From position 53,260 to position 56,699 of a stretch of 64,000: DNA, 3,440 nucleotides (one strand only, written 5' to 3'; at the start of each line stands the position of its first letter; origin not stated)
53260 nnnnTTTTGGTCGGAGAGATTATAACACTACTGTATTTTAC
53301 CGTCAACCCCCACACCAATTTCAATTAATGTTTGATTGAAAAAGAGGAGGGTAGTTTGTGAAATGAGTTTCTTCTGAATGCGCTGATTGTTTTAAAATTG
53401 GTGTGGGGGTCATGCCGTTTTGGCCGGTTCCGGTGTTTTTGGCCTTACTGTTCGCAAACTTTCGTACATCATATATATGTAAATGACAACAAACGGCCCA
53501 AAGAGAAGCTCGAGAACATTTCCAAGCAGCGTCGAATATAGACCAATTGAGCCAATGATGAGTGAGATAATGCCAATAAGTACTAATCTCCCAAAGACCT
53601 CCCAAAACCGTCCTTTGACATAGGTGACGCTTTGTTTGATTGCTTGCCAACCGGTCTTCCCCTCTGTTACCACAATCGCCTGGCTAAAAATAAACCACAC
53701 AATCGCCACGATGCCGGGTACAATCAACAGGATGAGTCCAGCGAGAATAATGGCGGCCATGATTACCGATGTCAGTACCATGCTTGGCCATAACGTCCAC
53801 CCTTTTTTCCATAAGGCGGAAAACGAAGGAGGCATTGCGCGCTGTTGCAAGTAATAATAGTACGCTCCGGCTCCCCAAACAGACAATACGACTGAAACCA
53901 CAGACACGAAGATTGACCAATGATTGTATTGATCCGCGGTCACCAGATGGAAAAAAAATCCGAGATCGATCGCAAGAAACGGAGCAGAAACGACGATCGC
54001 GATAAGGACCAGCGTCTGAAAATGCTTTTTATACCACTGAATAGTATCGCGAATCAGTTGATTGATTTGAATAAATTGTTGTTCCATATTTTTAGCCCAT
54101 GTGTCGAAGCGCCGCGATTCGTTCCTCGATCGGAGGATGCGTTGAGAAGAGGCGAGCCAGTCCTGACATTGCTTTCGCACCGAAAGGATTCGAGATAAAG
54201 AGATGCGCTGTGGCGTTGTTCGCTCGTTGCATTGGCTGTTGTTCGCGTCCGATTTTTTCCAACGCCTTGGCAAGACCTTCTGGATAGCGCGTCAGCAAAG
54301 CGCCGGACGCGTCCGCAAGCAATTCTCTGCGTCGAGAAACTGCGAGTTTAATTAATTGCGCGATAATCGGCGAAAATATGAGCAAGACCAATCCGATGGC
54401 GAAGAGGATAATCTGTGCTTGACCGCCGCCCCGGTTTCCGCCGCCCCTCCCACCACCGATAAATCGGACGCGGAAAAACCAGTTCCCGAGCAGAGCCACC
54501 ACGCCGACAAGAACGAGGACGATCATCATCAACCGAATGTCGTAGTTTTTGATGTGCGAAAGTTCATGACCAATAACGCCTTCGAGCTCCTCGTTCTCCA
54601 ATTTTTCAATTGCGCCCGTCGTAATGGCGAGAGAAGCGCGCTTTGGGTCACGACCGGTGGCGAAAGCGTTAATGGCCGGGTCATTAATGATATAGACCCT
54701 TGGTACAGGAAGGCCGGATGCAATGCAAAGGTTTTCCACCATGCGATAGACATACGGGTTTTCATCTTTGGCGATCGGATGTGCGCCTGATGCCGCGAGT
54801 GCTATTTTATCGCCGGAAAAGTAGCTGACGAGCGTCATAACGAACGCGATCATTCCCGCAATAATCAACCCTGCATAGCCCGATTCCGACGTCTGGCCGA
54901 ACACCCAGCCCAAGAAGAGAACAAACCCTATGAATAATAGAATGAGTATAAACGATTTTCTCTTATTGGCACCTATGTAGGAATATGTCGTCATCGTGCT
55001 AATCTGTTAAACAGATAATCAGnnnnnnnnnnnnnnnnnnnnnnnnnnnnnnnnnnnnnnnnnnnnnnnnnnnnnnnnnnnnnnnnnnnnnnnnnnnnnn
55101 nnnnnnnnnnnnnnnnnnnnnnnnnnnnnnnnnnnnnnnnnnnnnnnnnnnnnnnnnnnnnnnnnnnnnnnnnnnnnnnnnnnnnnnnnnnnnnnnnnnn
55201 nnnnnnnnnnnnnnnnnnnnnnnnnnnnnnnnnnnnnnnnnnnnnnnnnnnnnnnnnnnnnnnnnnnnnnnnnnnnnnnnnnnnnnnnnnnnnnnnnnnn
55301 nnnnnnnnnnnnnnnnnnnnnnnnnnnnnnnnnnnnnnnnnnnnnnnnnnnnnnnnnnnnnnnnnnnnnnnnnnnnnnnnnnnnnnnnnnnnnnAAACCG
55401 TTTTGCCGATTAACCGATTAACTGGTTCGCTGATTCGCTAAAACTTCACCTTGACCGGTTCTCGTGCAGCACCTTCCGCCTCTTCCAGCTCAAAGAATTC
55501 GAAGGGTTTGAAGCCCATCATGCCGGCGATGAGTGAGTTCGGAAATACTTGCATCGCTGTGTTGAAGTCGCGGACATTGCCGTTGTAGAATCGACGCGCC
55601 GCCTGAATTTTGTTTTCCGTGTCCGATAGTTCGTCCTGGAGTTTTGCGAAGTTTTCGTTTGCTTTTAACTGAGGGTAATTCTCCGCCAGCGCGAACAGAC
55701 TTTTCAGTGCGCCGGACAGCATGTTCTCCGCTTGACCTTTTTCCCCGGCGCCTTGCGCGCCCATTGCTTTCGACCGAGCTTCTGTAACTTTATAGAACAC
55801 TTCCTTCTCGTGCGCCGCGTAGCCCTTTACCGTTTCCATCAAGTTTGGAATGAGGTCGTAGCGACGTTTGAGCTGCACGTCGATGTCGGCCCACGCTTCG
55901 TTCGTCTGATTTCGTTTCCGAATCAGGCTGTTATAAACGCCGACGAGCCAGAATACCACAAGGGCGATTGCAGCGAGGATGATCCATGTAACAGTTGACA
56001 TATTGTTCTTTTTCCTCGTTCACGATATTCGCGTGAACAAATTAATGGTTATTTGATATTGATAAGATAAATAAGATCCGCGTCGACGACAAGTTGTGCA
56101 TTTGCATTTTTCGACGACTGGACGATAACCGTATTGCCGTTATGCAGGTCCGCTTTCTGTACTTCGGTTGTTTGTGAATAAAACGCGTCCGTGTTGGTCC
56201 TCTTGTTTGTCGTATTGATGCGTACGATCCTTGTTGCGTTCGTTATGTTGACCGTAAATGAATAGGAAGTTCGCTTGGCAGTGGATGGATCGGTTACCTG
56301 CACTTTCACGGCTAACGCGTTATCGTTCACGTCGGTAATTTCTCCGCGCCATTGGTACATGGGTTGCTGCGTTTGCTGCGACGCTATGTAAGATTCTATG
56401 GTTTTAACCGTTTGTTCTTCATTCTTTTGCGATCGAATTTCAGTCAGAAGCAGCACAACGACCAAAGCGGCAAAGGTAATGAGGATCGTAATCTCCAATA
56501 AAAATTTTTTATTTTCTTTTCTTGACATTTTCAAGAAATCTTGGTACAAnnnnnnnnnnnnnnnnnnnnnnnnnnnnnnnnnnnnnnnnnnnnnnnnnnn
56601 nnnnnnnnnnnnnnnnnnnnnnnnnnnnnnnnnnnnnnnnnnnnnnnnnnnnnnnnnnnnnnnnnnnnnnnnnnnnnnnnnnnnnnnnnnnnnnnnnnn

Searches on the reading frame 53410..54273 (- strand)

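Call 43: search_protein_families(library=pfam, proteins=[window:53410-54273:-], max_evalue=0.01)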
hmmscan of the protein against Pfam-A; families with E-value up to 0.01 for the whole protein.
window:53410-54273:- (287 aa): 4 families
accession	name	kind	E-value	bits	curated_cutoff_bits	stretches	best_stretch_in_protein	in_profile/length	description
PF10110.14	GPDPase_memb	-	3.8e-05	23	29.6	1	172-265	158-255/321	Membrane domain of glycerophosphoryl diester phosphodiesterase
PF06790.16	UPF0259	-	0.00028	21.2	31.4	0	160-270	128-246/248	Uncharacterised protein family (UPF0259)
PF25231.1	DUF7847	-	0.0013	18.5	28.7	1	168-249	126-205/252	Domain of unknown function (DUF7847)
PF06320.18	GCN5L1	-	0.0038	17.9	23.9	1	30-76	64-110/114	GCN5-like protein 1 (GCN5L1)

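Call 48: search_protein_families(library=ncbifam, proteins=[window:53410-54273:-], max_evalue=0.01)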
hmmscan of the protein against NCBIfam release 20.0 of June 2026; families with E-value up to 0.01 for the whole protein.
window:53410-54273:- (287 aa): 1 family
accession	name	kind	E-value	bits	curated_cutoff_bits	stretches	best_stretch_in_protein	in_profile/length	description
NF002774.0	PRK02868.1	equivalog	0.00043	20.1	227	0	161-273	125-245/248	YciC family protein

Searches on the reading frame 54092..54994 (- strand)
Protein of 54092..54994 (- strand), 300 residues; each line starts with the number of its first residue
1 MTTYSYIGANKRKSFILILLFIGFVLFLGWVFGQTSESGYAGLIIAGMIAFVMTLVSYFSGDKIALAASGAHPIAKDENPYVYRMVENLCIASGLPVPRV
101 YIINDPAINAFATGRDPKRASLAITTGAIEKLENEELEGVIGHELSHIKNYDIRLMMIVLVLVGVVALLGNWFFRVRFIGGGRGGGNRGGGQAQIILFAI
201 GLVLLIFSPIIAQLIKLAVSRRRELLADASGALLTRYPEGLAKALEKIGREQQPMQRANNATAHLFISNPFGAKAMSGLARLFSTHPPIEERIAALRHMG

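Call 43: search_protein_families(library=pfam, proteins=[window:54092-54994:-], max_evalue=0.01)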
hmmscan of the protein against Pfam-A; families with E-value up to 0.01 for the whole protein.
window:54092-54994:- (300 aa): 2 families
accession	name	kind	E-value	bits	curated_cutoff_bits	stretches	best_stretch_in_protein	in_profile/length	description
PF01435.24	Peptidase_M48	-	1.7e-32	113.2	20.3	1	78-299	3-185/186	Peptidase family M48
PF05569.17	Peptidase_M56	-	0.001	18.8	31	1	122-162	178-218/296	BlaR1 peptidase M56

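Call 48: search_protein_families(library=ncbifam, proteins=[window:54092-54994:-], max_evalue=0.01)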
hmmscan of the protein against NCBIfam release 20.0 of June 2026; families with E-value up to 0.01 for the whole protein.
window:54092-54994:- (300 aa): 10 families
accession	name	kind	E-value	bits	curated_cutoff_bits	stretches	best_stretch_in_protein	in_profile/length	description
NF003425.0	PRK04897.1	equivalog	4.7e-99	331.3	355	1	4-299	3-298/298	zinc metalloprotease HtpX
NF002826.0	PRK03001.1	equivalog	7.8e-71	238.5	369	1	13-299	6-278/285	zinc metalloprotease HtpX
NF002839.0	PRK03072.1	equivalog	8e-71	238.5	412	1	9-299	7-284/291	zinc metalloprotease HtpX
NF002363.0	PRK01345.1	equivalog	9.6e-69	231.9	422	1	11-299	3-278/318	zinc metalloprotease HtpX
NF002669.0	PRK02391.1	equivalog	1.4e-61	208.3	341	1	9-299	11-291/298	zinc metalloprotease HtpX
NF002775.0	PRK02870.1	equivalog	3.1e-48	164.8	285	1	44-297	74-334/338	zinc metalloprotease HtpX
NF003965.0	PRK05457.1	equivalog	1.5e-38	132.8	245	1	16-299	12-284/285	protease HtpX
NF002322.0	PRK01265.1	equivalog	3.8e-29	102.2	275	1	19-258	19-259/325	zinc metalloprotease HtpX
NF052399.1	M48_lipo_LoiP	exception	0.00042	19.8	365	1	99-149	90-134/247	metalloprotease LoiP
NF052400.1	M48_BAM_BepA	equivalog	0.0013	17.6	570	1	100-149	93-139/483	beta-barrel assembly-enhancing protease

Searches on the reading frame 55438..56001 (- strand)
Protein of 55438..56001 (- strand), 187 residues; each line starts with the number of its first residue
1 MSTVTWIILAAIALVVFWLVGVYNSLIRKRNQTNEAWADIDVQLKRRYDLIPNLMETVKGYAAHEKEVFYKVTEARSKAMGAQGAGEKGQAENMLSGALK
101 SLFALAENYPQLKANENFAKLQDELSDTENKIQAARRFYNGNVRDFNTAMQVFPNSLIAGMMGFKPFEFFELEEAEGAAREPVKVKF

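Call 43: search_protein_families(library=pfam, proteins=[window:55438-56001:-], max_evalue=0.01)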
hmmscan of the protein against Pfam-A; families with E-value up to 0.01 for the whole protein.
window:55438-56001:- (187 aa): 1 family
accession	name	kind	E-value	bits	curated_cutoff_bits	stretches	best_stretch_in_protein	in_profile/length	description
PF04011.17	LemA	-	2e-63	213.1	26.2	1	36-187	1-149/149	LemA family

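Call 48: search_protein_families(library=ncbifam, proteins=[window:55438-56001:-], max_evalue=0.01)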
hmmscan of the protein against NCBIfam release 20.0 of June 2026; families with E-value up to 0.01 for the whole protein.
window:55438-56001:- (187 aa): 1 family
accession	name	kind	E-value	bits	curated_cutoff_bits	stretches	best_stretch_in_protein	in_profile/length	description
NF040966.1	MamQ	equivalog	9.5e-25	87.3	250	2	92-176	109-193/221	magnetosome protein MamQ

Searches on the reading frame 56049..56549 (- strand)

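Call 43: search_protein_families(library=pfam, proteins=[window:56049-56549:-], max_evalue=0.01)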
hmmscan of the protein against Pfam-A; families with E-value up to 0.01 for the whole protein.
window:56049-56549:- (166 aa): 0 families

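Call 48: search_protein_families(library=ncbifam, proteins=[window:56049-56549:-], max_evalue=0.01)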
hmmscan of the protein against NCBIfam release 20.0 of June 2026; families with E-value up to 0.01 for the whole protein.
window:56049-56549:- (166 aa): 0 families

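Call 66: search_protein_families(library=phrogs, proteins=[window:56049-56549:-], max_evalue=0.1)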
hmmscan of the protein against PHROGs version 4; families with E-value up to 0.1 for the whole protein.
window:56049-56549:- (166 aa): 4 families
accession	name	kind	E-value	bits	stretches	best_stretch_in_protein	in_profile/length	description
phrog_9608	-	unknown function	0.0042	18.5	1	38-88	33-83/118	-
phrog_736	-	unknown function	0.019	16.1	1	20-85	19-89/112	-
phrog_301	-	other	0.055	14.5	0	11-76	7-61/130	secreted protein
phrog_2429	-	moron, auxiliary metabolic gene and host takeover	0.062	14.6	1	23-64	12-53/82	involved in bacteriocin production or immunity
